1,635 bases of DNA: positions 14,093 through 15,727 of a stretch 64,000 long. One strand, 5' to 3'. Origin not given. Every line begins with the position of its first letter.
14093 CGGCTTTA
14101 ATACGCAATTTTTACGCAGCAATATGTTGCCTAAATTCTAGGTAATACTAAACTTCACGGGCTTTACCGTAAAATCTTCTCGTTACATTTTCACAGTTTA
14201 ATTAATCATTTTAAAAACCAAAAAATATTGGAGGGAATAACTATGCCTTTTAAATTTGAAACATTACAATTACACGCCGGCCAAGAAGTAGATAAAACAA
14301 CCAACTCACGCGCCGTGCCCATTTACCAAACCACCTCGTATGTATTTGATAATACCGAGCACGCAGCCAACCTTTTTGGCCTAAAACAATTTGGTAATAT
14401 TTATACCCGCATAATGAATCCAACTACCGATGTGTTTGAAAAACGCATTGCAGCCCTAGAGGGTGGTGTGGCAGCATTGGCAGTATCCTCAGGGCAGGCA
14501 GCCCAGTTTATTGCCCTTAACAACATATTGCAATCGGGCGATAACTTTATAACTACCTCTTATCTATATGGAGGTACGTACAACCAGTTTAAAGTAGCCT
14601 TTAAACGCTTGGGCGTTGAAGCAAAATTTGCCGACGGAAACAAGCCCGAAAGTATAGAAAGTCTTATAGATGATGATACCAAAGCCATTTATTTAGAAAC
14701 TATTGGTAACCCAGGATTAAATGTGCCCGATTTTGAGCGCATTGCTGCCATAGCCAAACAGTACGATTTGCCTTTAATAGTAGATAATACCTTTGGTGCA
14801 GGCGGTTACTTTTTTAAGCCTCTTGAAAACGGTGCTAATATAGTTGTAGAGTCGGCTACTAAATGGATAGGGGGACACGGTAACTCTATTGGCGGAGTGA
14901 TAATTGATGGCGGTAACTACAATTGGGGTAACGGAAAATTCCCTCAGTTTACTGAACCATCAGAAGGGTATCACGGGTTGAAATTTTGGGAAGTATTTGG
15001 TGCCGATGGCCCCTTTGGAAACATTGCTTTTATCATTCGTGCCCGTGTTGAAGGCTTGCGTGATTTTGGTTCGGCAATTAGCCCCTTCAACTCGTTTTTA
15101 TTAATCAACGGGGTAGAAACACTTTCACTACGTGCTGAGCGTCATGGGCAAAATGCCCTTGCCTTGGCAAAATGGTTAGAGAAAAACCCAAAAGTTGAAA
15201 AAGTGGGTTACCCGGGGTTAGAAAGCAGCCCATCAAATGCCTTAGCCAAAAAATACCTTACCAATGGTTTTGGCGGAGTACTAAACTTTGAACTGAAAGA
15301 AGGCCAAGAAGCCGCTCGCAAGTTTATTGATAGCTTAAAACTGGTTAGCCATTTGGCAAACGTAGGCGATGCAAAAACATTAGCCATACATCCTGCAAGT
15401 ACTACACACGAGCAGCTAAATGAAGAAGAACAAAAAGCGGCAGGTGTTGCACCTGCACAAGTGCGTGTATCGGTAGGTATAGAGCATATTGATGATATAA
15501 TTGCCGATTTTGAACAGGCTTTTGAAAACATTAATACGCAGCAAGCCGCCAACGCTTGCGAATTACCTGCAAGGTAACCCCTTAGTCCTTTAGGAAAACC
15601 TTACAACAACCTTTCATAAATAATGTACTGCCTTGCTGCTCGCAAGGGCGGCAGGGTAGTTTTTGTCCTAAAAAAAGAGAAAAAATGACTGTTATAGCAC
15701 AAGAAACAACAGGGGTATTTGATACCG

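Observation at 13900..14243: Roughly 320-nt structured leader with an intrinsic terminator upstream of the metY-metX-hom operon: putative riboswitch or attenuator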

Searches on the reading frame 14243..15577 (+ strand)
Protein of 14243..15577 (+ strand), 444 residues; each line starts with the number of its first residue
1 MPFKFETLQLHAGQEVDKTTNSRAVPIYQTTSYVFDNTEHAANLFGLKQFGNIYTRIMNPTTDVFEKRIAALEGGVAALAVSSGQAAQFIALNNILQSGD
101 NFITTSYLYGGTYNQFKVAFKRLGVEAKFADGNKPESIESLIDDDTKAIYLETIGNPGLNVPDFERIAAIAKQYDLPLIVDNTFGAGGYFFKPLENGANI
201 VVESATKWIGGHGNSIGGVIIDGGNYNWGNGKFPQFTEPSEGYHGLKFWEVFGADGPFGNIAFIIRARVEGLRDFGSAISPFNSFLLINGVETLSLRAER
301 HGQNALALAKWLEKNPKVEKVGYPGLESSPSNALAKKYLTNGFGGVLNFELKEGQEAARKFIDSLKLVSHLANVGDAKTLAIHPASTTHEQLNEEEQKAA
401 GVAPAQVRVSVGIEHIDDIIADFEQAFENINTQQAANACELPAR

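Call 6: search_protein_families(library=pfam, proteins=[window:14243-15577:+])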
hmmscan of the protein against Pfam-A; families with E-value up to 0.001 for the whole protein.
window:14243-15577:+ (444 aa): 5 families
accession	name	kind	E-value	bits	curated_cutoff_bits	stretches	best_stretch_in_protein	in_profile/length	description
PF01053.26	Cys_Met_Meta_PP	-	4.9e-136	453.7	27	1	6-428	1-381/381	Cys/Met metabolism PLP-dependent enzyme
PF01041.23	DegT_DnrJ_EryC1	-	3.4e-11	43.4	19.8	1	58-183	22-147/360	DegT/DnrJ/EryC1/StrS aminotransferase family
PF00155.27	Aminotran_1_2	-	5.1e-07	29.6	19.7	1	62-220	44-232/361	Aminotransferase class I and II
PF00266.25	Aminotran_5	-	0.0002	20.9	21.5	1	84-213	70-207/371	Aminotransferase class-V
PF01212.27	Beta_elim_lyase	-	0.0003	20.6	27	1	59-182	31-169/288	Beta-eliminating lyase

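Call 11: find_related_loci(query=window:14243-15577:+, collection=genome_contigs, flank=2500)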
Query window:14243-15577:+ (444 aa) in genome_contigs; peptide patterns used: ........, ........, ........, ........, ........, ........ (x = any residue, [..] = any of these).
600 stretches matched a pattern (row limit reached: there are more); 576 encode a relative of the query (tblastn E <= 1e-3); the best 80 are kept; 80 distinct loci.
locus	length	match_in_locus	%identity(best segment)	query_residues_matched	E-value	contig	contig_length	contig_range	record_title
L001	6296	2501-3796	77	3-434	0e+0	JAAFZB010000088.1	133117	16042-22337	Flavihumibacter soli strain R14 697, whole genome shotgun sequence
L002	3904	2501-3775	79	3-427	0e+0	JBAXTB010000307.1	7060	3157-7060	MAG: Bacteroidota bacterium isolate ELA624 MAG624_307, whole genome shotgun sequence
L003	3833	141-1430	78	5-434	0e+0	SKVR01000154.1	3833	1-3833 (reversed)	MAG: Bacteroidales bacterium isolate CSSed162cmB_168 CSSed16-2cmB-136835, whole genome shotgun sequence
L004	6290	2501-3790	80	3-430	0e+0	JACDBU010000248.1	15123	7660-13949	MAG: Chitinophagaceae bacterium isolate MGR_bin290 SD2897-2912_k127_5994439, whole genome shotgun sequence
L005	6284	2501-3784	79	3-430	0e+0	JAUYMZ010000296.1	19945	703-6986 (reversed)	MAG: Bacteroidota bacterium isolate C3_concoct.bin.81 C3_k141_59397, whole genome shotgun sequence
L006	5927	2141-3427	78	2-430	0e+0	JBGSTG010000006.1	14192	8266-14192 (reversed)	MAG: Saprospiraceae bacterium isolate JTS-AC40 k141_984980, whole genome shotgun sequence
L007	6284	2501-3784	78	3-430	0e+0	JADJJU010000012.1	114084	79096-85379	MAG: Saprospiraceae bacterium isolate Ejby_18-Q3-R6-50_MAXAC.240 tig00008659-10-1141610, whole genome shotgun sequence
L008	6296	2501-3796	78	1-430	0e+0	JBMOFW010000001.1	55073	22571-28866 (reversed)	MAG: Flavobacteriales bacterium isolate Deming_bin.264 contig927, whole genome shotgun sequence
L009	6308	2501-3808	77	3-438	0e+0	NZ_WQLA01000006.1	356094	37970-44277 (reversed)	Mucilaginibacter aquatilis strain HME9299 6, whole genome shotgun sequence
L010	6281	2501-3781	80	3-427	0e+0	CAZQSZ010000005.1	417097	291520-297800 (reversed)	MAG TPA_asm: uncultured Chitinophaga sp. isolate binchicken_co277_100 genome assembly, contig: NODE_33_length_417097_cov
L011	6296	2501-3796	78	2-431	0e+0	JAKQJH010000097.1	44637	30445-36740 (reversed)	MAG: Bacteroidota bacterium isolate USDV_maxbin.044 k141_1734278, whole genome shotgun sequence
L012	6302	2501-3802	79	3-434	0e+0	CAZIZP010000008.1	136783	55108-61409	MAG TPA_asm: uncultured Chitinophagaceae bacterium isolate SRP319275_co3_200 genome assembly, contig: NODE_182_length_13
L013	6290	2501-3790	79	3-430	0e+0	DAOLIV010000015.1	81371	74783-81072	MAG TPA_asm: Chitinophagaceae bacterium isolate AMR_MDS_0293 NODE_23_length_81371_cov_9.365106, whole genome shotgun seq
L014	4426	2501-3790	78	3-430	0e+0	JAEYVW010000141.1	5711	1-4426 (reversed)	MAG: Bacteroidetes bacterium isolate OH_CBlB_234 k127_2477382, whole genome shotgun sequence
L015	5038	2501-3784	78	3-430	0e+0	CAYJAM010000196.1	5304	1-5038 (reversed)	MAG TPA_asm: uncultured Sphingobacterium sp. isolate ERP123247_co1_166 genome assembly, contig: NODE_10562_length_5304_c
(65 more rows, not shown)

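Call 33: find_homologous_proteins(query=window:14243-15577:+, max_evalue=1e-150)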
Query window:14243-15577:+ (444 aa): 8000 proteins with E <= 1e-150 among 8000 candidates; the best 120 are listed.
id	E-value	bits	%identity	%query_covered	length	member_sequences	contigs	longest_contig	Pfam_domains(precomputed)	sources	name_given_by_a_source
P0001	5.3e-296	1000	100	100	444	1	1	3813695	PF00155.28,PF01053.27,PF01041.24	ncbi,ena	-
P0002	3.2e-291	984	98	100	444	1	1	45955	PF00155.28,PF01053.27,PF01041.24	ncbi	-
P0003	2.9e-290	981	98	100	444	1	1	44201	PF00155.28,PF01053.27,PF01041.24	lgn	-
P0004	4.1e-290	980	98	100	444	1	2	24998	PF00155.28,PF01053.27,PF01041.24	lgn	-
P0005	1.1e-289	979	98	100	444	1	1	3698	PF00155.28,PF01053.27,PF01041.24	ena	-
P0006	2.6e-289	978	97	100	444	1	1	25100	PF00155.28,PF01053.27,PF01041.24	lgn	-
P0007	8.7e-289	976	97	100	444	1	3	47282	PF00155.28,PF01053.27,PF01041.24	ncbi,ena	-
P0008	1.5e-288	975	97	100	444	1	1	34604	PF00155.28,PF00266.26,PF01053.27,PF01041.24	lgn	-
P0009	1.5e-288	975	97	100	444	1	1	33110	PF00155.28,PF01053.27,PF01041.24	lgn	-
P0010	6.6e-288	973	97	100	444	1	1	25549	PF00155.28,PF01053.27,PF01041.24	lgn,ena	-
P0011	3.1e-287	971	96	100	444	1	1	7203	PF00155.28,PF01053.27,PF01041.24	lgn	-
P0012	1.1e-265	900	91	98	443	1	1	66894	PF00155.28,PF01053.27,PF01041.24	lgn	-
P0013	1.4e-238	810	83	96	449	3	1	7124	PF00155.28,PF01053.27,PF01041.24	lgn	-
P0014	3.1e-238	809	80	99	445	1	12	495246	PF00155.28,PF01053.27,PF01041.24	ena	-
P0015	5.7e-238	808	80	99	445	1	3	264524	PF00155.28,PF01053.27,PF01041.24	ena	-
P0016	7.7e-238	808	81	96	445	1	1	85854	PF00155.28,PF01053.27,PF01041.24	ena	-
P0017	1.3e-237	807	81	96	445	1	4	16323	PF00155.28,PF01053.27,PF01041.24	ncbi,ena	-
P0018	4.1e-237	806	82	97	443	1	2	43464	PF00155.28,PF01053.27,PF01041.24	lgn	-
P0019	4.5e-237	805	82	96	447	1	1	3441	PF00155.28,PF01053.27,PF01041.24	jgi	-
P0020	2.6e-236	803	79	99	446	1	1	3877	PF00155.28,PF01053.27,PF01041.24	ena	-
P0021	1.4e-235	801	81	98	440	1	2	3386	PF00155.28,PF01053.27,PF01041.24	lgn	-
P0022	1.0e-234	798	81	96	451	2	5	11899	PF00155.28,PF01053.27,PF01041.24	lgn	-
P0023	1.3e-234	797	78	99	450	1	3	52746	PF00155.28,PF01053.27,PF01041.24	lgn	-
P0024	1.3e-234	797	79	97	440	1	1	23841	PF00155.28,PF01053.27,PF01041.24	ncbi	-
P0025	1.5e-234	797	81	97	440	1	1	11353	PF00155.28,PF01053.27,PF01041.24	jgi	jgi:O-acetylhomoserine/O-acetylserine sulfhydrylase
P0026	2.2e-234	797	80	100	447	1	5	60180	PF00155.28,PF01053.27,PF01041.24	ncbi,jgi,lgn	jgi:O-acetylhomoserine (thiol)-lyase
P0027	2.4e-234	797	80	97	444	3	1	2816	PF00155.28,PF01053.27,PF01041.24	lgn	-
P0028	2.6e-234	796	81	96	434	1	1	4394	PF00155.28,PF01053.27,PF01041.24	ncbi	-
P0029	5.5e-234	795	81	96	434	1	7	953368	PF00155.28,PF00266.26,PF01053.27,PF01041.24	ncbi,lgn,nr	ncbi:MAG: O-acetylhomoserine aminocarboxypropyltransferase/cysteine synthase [Sporocytophaga sp.]|nr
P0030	6.8e-234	795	81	96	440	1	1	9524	PF00155.28,PF01053.27,PF01041.24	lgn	-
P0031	7.6e-234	795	79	99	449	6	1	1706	PF00155.28,PF01053.27,PF01041.24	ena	-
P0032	8.5e-234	795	80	96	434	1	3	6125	PF00155.28,PF00266.26,PF01053.27,PF01041.24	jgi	jgi:O-acetylhomoserine/O-acetylserine sulfhydrylase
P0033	1.0e-233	794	81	96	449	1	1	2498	PF00155.28,PF01053.27,PF01041.24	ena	-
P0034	1.2e-233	794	79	99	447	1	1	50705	PF00155.28,PF01053.27,PF01041.24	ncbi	-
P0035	1.4e-233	794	79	100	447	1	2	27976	PF00155.28,PF01053.27,PF01041.24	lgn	-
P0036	2.0e-233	793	80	96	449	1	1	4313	PF00155.28,PF01053.27,PF01041.24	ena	-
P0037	2.3e-233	793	80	96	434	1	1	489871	PF00155.28,PF00266.26,PF01053.27,PF01041.24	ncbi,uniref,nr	ncbi:O-acetylhomoserine sulfhydrylase [Sporocytophaga myxococcoides]|uniref:O-acetylhomoserine sulfh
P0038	2.3e-233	793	79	100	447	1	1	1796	PF00155.28,PF01053.27,PF01041.24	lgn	-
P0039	3.0e-233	793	80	97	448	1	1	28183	PF00155.28,PF01053.27,PF01041.24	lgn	-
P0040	3.3e-233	793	82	96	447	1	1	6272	PF00155.28,PF01053.27,PF01041.24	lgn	-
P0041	4.1e-233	792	79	99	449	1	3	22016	PF00155.28,PF01053.27,PF01041.24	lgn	-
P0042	5.9e-233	792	80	98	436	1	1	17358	PF00155.28,PF01053.27,PF01041.24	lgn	-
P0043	6.4e-233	792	81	96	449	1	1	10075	PF00155.28,PF01053.27,PF01041.24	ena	-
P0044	7.7e-233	792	80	96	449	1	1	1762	PF00155.28,PF01053.27,PF01041.24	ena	-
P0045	8.0e-233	792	80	100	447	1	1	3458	PF00155.28,PF01053.27,PF01041.24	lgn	-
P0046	8.1e-233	791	81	96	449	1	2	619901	PF00155.28,PF01053.27,PF01041.24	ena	-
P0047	8.9e-233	791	80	97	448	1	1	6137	PF00155.28,PF01053.27,PF01041.24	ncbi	-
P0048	9.5e-233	791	80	96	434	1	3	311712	PF00155.28,PF00266.26,PF01053.27,PF01041.24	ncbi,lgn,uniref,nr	ncbi:O-acetylhomoserine aminocarboxypropyltransferase/cysteine synthase family protein [Sporocytopha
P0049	1.1e-232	791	78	99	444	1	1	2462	PF00155.28,PF01053.27,PF01041.24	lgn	-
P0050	1.2e-232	791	80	98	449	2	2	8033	PF00155.28,PF01053.27,PF01041.24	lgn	-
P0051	1.2e-232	791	79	99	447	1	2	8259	PF00155.28,PF01053.27,PF01041.24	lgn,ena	-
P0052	1.2e-232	791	81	95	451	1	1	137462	PF00155.28,PF01053.27,PF01041.24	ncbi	-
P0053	1.2e-232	791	81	96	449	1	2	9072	PF00155.28,PF01212.28,PF01053.27,PF01041.24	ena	-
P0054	1.5e-232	791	79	99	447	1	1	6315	PF00155.28,PF01053.27,PF01041.24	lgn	-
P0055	1.7e-232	790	81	96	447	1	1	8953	PF00155.28,PF01053.27,PF01041.24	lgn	-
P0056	2.0e-232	790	81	96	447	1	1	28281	PF00155.28,PF01053.27,PF01041.24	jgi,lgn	jgi:O-acetylhomoserine (thiol)-lyase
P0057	2.0e-232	790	81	96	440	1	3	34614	PF00155.28,PF00266.26,PF01053.27,PF01041.24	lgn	-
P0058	2.6e-232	790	79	96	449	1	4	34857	PF00155.28,PF01053.27,PF01041.24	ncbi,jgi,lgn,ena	jgi:O-acetylhomoserine (thiol)-lyase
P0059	2.8e-232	790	81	96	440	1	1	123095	PF00155.28,PF00266.26,PF01053.27,PF01041.24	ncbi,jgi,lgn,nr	ncbi:MAG: O-acetylhomoserine aminocarboxypropyltransferase/cysteine synthase [Bacteroidia bacterium]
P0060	2.9e-232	790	79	99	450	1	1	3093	PF00155.28,PF01053.27,PF01041.24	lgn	-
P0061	3.1e-232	790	80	96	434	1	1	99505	PF00155.28,PF00266.26,PF01053.27,PF01041.24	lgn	-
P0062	3.3e-232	789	81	96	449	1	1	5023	PF00155.28,PF01053.27,PF01041.24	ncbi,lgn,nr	ncbi:MAG: metC [Bacteroidota bacterium]|nr:metC [Bacteroidota bacterium]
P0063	3.7e-232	789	79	99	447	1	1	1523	PF00155.28,PF01053.27,PF01041.24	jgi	-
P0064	4.3e-232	789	79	99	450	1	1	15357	PF00155.28,PF01053.27,PF01041.24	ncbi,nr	ncbi:MAG TPA: O-acetylhomoserine aminocarboxypropyltransferase/cysteine synthase [Chitinophagales ba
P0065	4.3e-232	789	80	97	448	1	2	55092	PF00155.28,PF01053.27,PF01041.24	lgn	-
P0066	6.7e-232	788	81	96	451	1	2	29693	PF00155.28,PF01053.27,PF01041.24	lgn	-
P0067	6.8e-232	788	78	98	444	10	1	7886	PF00155.28,PF01053.27,PF01041.24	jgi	jgi:O-acetylhomoserine/O-acetylserine sulfhydrylase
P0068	7.6e-232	788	80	96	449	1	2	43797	PF00155.28,PF01053.27,PF01041.24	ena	-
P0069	9.7e-232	788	80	98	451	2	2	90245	PF00155.28,PF01053.27,PF01041.24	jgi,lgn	jgi:O-acetylhomoserine (thiol)-lyase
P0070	1.1e-231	788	79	96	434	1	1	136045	PF00155.28,PF00266.26,PF01053.27,PF01041.24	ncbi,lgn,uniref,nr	ncbi:MAG: O-acetylhomoserine aminocarboxypropyltransferase/cysteine synthase [Sporocytophaga sp.]|un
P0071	1.6e-231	787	78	99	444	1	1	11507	PF00155.28,PF01053.27,PF01041.24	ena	-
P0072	1.7e-231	787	81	95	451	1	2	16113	PF00155.28,PF01053.27,PF01041.24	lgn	-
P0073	1.7e-231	787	79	99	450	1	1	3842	PF00155.28,PF01053.27,PF01041.24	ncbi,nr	ncbi:MAG TPA: O-acetylhomoserine aminocarboxypropyltransferase/cysteine synthase [Chitinophagales ba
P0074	1.9e-231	787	79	96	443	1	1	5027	PF00155.28,PF01053.27,PF01041.24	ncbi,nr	ncbi:MAG TPA: O-acetylhomoserine aminocarboxypropyltransferase/cysteine synthase, partial [Chitinoph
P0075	2.4e-231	787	81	95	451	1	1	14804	PF00155.28,PF01053.27,PF01041.24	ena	-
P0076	3.8e-231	786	81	97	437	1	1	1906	PF00155.28,PF01053.27,PF01041.24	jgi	jgi:O-acetylhomoserine (thiol)-lyase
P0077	5.2e-231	786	80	96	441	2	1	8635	PF00155.28,PF01053.27,PF01041.24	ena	-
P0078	6.9e-231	785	78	98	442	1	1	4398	PF00155.28,PF01053.27,PF01041.24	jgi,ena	-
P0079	8.5e-231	785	79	96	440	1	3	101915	PF00155.28,PF01053.27,PF01041.24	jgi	jgi:O-acetylhomoserine/O-acetylserine sulfhydrylase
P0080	1.0e-230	785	79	96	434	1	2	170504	PF00155.28,PF00266.26,PF01053.27,PF01041.24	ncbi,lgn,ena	-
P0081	1.3e-230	784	81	97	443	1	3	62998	PF00155.28,PF01053.27,PF01041.24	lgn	-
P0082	1.6e-230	784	80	96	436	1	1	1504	PF00155.28,PF01053.27,PF01041.24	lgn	-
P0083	1.6e-230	784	79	98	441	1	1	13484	PF00155.28,PF01053.27,PF01041.24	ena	-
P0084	1.6e-230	784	78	98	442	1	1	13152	PF00155.28,PF01053.27,PF01041.24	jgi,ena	-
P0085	1.7e-230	784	78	96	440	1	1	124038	PF00155.28,PF01053.27,PF01041.24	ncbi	-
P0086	1.8e-230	784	80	96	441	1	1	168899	PF00155.28,PF01053.27,PF01041.24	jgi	jgi:O-acetylhomoserine/O-acetylserine sulfhydrylase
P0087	1.9e-230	784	78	96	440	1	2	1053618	PF00155.28,PF01053.27,PF01041.24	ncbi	-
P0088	2.0e-230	784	79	97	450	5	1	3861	PF00155.28,PF01053.27,PF01041.24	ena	-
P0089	2.3e-230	783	79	96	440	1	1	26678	PF00155.28,PF01053.27,PF01041.24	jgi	jgi:O-acetylhomoserine (thiol)-lyase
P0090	2.4e-230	783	79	96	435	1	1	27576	PF00155.28,PF00266.26,PF01053.27,PF01041.24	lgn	-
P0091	2.8e-230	783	78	98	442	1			PF00155.28,PF01053.27,PF01041.24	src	-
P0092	3.7e-230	783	79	96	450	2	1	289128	PF00155.28,PF01053.27,PF01041.24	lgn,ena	-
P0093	4.0e-230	783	79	96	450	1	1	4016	PF00155.28,PF01053.27,PF01041.24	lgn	-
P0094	4.6e-230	782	78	97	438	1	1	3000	PF00155.28,PF01053.27,PF01041.24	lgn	-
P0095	5.3e-230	782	78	98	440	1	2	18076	PF00155.28,PF01053.27,PF01041.24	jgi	jgi:O-acetylhomoserine/O-acetylserine sulfhydrylase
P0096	5.6e-230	782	79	98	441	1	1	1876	PF00155.28,PF01053.27,PF01041.24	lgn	-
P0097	6.9e-230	782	79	95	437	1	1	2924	PF00155.28,PF01053.27,PF01041.24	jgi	jgi:O-acetylhomoserine (thiol)-lyase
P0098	7.0e-230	782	79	96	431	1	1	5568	PF00155.28,PF01053.27,PF01041.24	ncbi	ncbi:MAG: O-acetylhomoserine aminocarboxypropyltransferase/cysteine synthase family protein [Cytopha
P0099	7.2e-230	782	79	98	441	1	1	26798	PF00155.28,PF01053.27,PF01041.24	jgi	jgi:O-acetylhomoserine/O-acetylserine sulfhydrylase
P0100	7.6e-230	782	80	96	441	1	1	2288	PF00155.28,PF01053.27,PF01041.24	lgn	-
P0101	7.8e-230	782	80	96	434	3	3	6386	PF00155.28,PF01053.27,PF01041.24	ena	-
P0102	9.2e-230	781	79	98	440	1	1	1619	PF00155.28,PF01053.27,PF01041.24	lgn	-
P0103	9.7e-230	781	78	97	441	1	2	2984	PF01053.27,PF01041.24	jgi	jgi:O-acetylhomoserine/O-acetylserine sulfhydrylase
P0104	1.0e-229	781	79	96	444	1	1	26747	PF00155.28,PF01053.27,PF01041.24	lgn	-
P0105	1.1e-229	781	79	96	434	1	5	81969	PF00155.28,PF00266.26,PF01053.27,PF01041.24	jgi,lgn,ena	jgi:O-acetylhomoserine/O-acetylserine sulfhydrylase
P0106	1.1e-229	781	79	97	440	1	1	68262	PF00155.28,PF01053.27,PF01041.24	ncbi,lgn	-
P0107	1.1e-229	781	77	99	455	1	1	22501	PF01053.27,PF01041.24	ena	-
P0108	1.2e-229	781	77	99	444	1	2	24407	PF01053.27,PF01041.24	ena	-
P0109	1.3e-229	781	79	96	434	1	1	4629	PF00155.28,PF01053.27,PF01041.24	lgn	-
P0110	1.3e-229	781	79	97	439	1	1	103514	PF00155.28,PF01053.27,PF01041.24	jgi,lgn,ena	-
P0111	1.4e-229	781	79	98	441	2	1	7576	PF00155.28,PF01053.27,PF01041.24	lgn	-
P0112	1.5e-229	781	78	97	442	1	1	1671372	PF00155.28,PF00266.26,PF01053.27,PF01041.24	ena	-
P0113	1.5e-229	781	80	98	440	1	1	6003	PF00155.28,PF01053.27,PF01041.24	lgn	-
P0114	1.6e-229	781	80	97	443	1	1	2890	PF00155.28,PF01053.27,PF01041.24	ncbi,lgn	-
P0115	1.6e-229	781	79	98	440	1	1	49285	PF00155.28,PF01053.27,PF01041.24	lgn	-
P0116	2.0e-229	780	79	99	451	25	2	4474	PF00155.28,PF01053.27,PF01041.24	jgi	-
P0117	2.1e-229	780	77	97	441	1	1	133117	PF00155.28,PF01053.27,PF01041.24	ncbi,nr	ncbi:O-acetylhomoserine aminocarboxypropyltransferase/cysteine synthase [Flavihumibacter sp. R14]|nr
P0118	2.3e-229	780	78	97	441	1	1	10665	PF00155.28,PF01053.27,PF01041.24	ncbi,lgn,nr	ncbi:MAG: O-acetylhomoserine aminocarboxypropyltransferase/cysteine synthase [Chitinophagaceae bacte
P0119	2.3e-229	780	80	97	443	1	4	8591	PF00155.28,PF01053.27,PF01041.24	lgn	-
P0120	2.3e-229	780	80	97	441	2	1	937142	PF00155.28,PF01053.27,PF01041.24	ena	-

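Call 34: find_encoding_contigs(protein=P0012, flank=2000, max_places=2)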
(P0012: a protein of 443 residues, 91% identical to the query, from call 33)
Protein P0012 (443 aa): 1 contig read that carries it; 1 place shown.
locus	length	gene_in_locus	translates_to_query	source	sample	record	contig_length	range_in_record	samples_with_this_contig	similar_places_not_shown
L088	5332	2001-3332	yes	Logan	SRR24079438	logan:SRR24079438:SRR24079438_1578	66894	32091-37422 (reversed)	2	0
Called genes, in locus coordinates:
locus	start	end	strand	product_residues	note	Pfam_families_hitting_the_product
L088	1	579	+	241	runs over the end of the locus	PF00072:Response_reg, PF04397:LytTR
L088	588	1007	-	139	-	PF07681:DoxX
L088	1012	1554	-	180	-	PF13428:TPR_14 (faint), PF13174:TPR_6 (weak)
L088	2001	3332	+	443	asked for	PF01053:Cys_Met_Meta_PP, PF00155:Aminotran_1_2 (weak), PF01041:DegT_DnrJ_EryC1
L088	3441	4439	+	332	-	PF00756:Esterase (faint), PF00561:Abhydrolase_1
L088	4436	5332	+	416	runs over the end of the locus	PF03447:NAD_binding_3, PF00742:Homoserine_dh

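Call 35: find_encoding_contigs(protein=P0013, flank=2000, max_places=2)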
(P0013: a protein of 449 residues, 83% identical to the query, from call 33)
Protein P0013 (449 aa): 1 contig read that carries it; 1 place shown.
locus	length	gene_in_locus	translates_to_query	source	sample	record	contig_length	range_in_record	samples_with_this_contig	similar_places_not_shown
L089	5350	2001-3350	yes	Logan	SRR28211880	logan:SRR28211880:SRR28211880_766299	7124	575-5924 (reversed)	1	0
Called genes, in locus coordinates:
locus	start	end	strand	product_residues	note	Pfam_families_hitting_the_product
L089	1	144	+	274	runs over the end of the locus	-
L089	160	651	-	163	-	PF20587:DUF6789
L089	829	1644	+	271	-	PF02517:Rce1-like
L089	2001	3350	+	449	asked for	PF01053:Cys_Met_Meta_PP, PF00155:Aminotran_1_2 (weak), PF01041:DegT_DnrJ_EryC1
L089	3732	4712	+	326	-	PF00561:Abhydrolase_1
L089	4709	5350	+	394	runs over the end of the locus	PF03447:NAD_binding_3, PF00742:Homoserine_dh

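Call 36: find_encoding_contigs(protein=P0011, flank=2000, max_places=2)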
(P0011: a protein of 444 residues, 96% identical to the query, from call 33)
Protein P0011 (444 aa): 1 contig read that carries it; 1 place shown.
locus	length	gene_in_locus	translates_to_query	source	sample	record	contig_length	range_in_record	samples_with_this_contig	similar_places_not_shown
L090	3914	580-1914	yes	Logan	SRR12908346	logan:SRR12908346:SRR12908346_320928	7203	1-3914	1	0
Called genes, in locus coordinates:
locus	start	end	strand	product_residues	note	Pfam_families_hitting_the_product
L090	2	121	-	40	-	?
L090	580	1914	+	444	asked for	PF01053:Cys_Met_Meta_PP, PF00155:Aminotran_1_2 (weak), PF01041:DegT_DnrJ_EryC1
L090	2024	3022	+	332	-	PF00561:Abhydrolase_1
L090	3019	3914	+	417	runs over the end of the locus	PF03447:NAD_binding_3, PF00742:Homoserine_dh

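Call 37: find_encoding_contigs(protein=P0007, flank=2000, max_places=3)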
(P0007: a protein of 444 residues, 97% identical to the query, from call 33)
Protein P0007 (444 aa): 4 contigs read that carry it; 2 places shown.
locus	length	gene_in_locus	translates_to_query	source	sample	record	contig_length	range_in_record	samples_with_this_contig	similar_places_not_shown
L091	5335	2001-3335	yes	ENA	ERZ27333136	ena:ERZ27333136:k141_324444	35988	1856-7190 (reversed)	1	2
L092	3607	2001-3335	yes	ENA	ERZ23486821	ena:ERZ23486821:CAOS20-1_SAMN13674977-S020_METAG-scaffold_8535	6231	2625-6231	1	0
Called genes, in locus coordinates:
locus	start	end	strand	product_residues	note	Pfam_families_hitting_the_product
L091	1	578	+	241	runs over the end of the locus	PF00072:Response_reg, PF04397:LytTR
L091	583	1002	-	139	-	PF07681:DoxX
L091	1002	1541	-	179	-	PF13174:TPR_6 (weak)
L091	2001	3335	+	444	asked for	PF01053:Cys_Met_Meta_PP, PF00155:Aminotran_1_2 (weak), PF01041:DegT_DnrJ_EryC1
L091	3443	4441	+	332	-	PF00561:Abhydrolase_1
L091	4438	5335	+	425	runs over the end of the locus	PF03447:NAD_binding_3, PF00742:Homoserine_dh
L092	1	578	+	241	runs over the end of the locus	PF00072:Response_reg, PF04397:LytTR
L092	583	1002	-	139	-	PF07681:DoxX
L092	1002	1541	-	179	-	PF13174:TPR_6 (weak)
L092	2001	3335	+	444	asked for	PF01053:Cys_Met_Meta_PP, PF00155:Aminotran_1_2 (weak), PF01041:DegT_DnrJ_EryC1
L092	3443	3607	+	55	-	?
